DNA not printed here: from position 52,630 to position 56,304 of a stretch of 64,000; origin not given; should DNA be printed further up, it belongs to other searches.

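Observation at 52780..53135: CarB carries a C-terminal domain homologous to the allosteric (nucleotide-binding) domain of ATCase regulatory subunit PyrI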

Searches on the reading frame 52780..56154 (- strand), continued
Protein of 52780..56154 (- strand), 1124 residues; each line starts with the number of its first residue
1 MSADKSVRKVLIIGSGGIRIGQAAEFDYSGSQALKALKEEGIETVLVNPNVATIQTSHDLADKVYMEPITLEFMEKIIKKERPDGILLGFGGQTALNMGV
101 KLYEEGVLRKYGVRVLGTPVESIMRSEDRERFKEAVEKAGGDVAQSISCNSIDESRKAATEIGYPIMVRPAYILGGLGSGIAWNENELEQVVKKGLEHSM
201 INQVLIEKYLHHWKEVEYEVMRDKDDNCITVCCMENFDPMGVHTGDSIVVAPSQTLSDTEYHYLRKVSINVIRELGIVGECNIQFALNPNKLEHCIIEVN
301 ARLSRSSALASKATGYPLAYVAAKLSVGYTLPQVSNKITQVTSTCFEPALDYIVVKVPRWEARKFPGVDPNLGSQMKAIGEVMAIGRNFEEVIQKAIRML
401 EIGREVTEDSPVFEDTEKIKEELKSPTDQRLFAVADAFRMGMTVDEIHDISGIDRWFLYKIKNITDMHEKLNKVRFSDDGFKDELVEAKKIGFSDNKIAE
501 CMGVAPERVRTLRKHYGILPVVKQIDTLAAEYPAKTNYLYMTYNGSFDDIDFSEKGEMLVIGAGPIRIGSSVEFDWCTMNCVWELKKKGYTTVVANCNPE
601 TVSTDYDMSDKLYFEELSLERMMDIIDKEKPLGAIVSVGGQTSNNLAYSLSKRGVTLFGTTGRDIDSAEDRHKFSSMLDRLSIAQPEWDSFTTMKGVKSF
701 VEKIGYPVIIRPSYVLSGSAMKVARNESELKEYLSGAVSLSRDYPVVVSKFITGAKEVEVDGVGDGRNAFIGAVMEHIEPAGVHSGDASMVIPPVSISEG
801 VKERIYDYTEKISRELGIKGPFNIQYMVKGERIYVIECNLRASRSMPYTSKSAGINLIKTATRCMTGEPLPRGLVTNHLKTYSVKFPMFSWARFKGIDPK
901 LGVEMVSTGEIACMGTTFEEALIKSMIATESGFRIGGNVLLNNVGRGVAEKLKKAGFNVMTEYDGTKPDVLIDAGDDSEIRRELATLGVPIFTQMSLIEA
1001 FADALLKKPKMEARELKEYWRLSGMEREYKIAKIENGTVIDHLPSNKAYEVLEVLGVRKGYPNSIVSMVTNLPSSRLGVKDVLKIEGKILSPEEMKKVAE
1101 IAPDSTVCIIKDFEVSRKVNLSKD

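Call 33: find_encoding_contigs(protein=P0197, flank=6000, max_places=3)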
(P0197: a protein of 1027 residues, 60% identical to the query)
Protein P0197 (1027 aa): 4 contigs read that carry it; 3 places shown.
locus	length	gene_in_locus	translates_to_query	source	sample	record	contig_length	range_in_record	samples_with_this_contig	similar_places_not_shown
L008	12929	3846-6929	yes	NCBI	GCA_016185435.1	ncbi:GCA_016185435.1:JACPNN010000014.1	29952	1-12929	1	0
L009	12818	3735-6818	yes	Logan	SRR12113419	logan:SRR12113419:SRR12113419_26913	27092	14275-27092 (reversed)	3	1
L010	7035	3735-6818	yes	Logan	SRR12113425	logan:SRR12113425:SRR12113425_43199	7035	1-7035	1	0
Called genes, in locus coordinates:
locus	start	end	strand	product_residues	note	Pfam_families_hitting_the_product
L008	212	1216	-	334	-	PF01384:PHO4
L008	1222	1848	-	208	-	PF01865:PhoU_div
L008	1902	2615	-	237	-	PF00149:Metallophos, PF12850:Metallophos_2, PF14582:Metallophos_3 (faint)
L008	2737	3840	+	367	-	PF00988:CPSase_sm_chain, PF00117:GATase, PF07722:Peptidase_C26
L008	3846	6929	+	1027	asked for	PF25596:CPSase_L_D1, PF02786:CPSase_L_D2, PF07478:Dala_Dala_lig_C (weak), PF02787:CPSase_L_D3, PF25596:CPSase_L_D1, PF02786:CPSase_L_D2, PF02222:ATP-grasp, PF07478:Dala_Dala_lig_C, +2 more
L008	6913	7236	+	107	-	PF01948:PyrI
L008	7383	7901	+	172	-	-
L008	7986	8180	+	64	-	PF01780:Ribosomal_L37ae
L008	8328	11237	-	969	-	PF02384:N6_Mtase, PF20473:MmeI_Mtase (weak), PF07669:Eco57I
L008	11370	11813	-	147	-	-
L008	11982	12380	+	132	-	PF03965:Penicillinase_R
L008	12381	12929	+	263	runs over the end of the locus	PF05569:Peptidase_M56 (weak), PF01435:Peptidase_M48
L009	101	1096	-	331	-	PF01384:PHO4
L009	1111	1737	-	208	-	PF01865:PhoU_div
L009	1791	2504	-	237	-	PF00149:Metallophos, PF12850:Metallophos_2, PF14582:Metallophos_3 (faint)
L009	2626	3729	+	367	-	PF00988:CPSase_sm_chain, PF00117:GATase, PF07722:Peptidase_C26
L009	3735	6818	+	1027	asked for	PF25596:CPSase_L_D1, PF02786:CPSase_L_D2, PF07478:Dala_Dala_lig_C (weak), PF02787:CPSase_L_D3, PF25596:CPSase_L_D1, PF02786:CPSase_L_D2, PF02222:ATP-grasp, PF07478:Dala_Dala_lig_C, +2 more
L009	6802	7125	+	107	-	PF01948:PyrI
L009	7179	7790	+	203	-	-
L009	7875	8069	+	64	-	PF01780:Ribosomal_L37ae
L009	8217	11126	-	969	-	PF02384:N6_Mtase, PF20473:MmeI_Mtase (weak), PF07669:Eco57I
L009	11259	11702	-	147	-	-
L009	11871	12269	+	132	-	PF03965:Penicillinase_R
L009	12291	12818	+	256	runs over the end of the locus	PF05569:Peptidase_M56 (weak), PF01435:Peptidase_M48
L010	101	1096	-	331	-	PF01384:PHO4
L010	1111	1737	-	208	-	PF01865:PhoU_div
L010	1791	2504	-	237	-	PF00149:Metallophos, PF12850:Metallophos_2, PF14582:Metallophos_3 (faint)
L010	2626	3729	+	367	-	PF00988:CPSase_sm_chain, PF00117:GATase, PF07722:Peptidase_C26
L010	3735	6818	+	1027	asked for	PF25596:CPSase_L_D1, PF02786:CPSase_L_D2, PF07478:Dala_Dala_lig_C (weak), PF02787:CPSase_L_D3, PF25596:CPSase_L_D1, PF02786:CPSase_L_D2, PF02222:ATP-grasp, PF07478:Dala_Dala_lig_C, +2 more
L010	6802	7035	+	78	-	?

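Call 34: find_encoding_contigs(protein=P0199, flank=6000, max_places=2)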
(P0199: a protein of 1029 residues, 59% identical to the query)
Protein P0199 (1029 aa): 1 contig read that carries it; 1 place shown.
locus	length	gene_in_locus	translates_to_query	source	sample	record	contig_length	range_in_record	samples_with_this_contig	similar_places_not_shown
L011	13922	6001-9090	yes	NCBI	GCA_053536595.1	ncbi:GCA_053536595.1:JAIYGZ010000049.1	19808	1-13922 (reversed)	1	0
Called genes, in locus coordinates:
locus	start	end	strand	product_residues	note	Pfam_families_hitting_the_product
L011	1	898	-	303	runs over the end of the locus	PF00106:adh_short (weak), PF01073:3Beta_HSD, PF01370:Epimerase, PF04321:RmlD_sub_bind, PF05368:NmrA, PF07993:NAD_binding_4, PF13460:NAD_binding_10, PF16363:GDP_Man_Dehyd, +1 more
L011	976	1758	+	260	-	PF01884:PcrB, PF05690:ThiG (faint)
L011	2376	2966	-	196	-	PF01384:PHO4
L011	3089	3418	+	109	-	-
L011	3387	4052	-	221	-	PF01865:PhoU_div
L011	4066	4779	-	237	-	PF00149:Metallophos, PF12850:Metallophos_2, PF14582:Metallophos_3 (weak)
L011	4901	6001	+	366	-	PF00988:CPSase_sm_chain, PF00117:GATase, PF07722:Peptidase_C26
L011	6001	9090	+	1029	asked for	PF25596:CPSase_L_D1, PF02222:ATP-grasp, PF02786:CPSase_L_D2, PF07478:Dala_Dala_lig_C, PF02787:CPSase_L_D3, PF25596:CPSase_L_D1, PF02786:CPSase_L_D2, PF02222:ATP-grasp, +5 more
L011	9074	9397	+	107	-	PF01948:PyrI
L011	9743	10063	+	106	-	-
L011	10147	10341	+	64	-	PF01780:Ribosomal_L37ae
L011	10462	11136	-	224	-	-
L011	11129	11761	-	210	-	-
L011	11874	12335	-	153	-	-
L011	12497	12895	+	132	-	PF03965:Penicillinase_R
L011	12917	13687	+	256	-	PF05569:Peptidase_M56 (weak), PF01435:Peptidase_M48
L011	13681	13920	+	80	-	?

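Call 37: find_encoding_contigs(protein=P0186, flank=10000, max_places=1)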
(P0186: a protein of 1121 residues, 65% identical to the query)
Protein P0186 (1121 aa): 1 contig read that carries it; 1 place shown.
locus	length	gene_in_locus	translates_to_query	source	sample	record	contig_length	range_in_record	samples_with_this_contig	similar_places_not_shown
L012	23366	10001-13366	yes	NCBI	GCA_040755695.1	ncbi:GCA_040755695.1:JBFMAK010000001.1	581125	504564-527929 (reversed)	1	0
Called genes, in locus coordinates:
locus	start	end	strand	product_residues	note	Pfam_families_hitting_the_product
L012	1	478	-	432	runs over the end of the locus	PF08245:Mur_ligase_M, PF02875:Mur_ligase_C, PF27239:FOL3_C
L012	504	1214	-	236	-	PF02511:Thy1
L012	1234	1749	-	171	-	-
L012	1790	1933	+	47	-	-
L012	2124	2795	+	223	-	PF02223:Thymidylate_kin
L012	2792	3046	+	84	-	-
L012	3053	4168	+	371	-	PF00291:PALP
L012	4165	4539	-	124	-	-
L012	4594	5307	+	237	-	PF20108:DUF6498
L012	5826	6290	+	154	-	-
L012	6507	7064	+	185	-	PF00254:FKBP_C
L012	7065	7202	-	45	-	-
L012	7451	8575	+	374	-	PF00988:CPSase_sm_chain, PF00117:GATase, PF07722:Peptidase_C26 (weak)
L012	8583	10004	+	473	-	-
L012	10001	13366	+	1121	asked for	PF25596:CPSase_L_D1, PF02786:CPSase_L_D2, PF02787:CPSase_L_D3, PF25596:CPSase_L_D1, PF02786:CPSase_L_D2, PF02222:ATP-grasp, PF07478:Dala_Dala_lig_C, PF15632:ATPgrasp_Ter, +3 more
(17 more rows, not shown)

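Call 38: find_encoding_contigs(protein=P0196, flank=10000, max_places=1)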
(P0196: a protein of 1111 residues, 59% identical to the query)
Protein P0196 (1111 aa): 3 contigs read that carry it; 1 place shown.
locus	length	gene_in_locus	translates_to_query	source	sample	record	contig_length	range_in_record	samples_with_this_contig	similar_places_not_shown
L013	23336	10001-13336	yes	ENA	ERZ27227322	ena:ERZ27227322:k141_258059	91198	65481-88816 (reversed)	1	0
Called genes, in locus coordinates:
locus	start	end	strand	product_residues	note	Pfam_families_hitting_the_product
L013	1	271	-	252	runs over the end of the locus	PF00590:TP_methylase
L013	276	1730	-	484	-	PF00587:tRNA-synt_2b, PF03129:HGTP_anticodon, PF09180:ProRS-C_1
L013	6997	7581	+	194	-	PF01725:Ham1p_like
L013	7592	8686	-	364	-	-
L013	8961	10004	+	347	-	PF00988:CPSase_sm_chain, PF00117:GATase, PF07722:Peptidase_C26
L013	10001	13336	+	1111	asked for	PF25596:CPSase_L_D1, PF02222:ATP-grasp, PF02786:CPSase_L_D2, PF07478:Dala_Dala_lig_C, PF02787:CPSase_L_D3, PF25596:CPSase_L_D1, PF02222:ATP-grasp, PF02786:CPSase_L_D2, +5 more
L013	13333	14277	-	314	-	PF03215:Rad17, PF05496:RuvB_N (weak), PF00004:AAA, PF13177:DNA_pol3_delta2, PF16193:AAA_assoc_2 (weak), PF08542:Rep_fac_C, PF22534:RFC_C (faint)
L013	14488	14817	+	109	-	-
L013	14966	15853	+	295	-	-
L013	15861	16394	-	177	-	PF12844:HTH_19, PF13560:HTH_31, PF13744:HTH_37 (weak), PF01381:HTH_3, PF13443:HTH_26 (weak), PF00571:CBS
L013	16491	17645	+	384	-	PF00438:S-AdoMet_synt_N, PF02772:S-AdoMet_synt_M, PF02773:S-AdoMet_synt_C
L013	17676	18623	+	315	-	PF01336:tRNA_anti-codon, PF01966:HD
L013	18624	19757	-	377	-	PF05496:RuvB_N (faint), PF00004:AAA, PF21960:RCF1-5-like_lid, PF25361:AAA_lid_RFC1 (weak)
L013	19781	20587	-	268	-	-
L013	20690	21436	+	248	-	PF01026:TatD_DNase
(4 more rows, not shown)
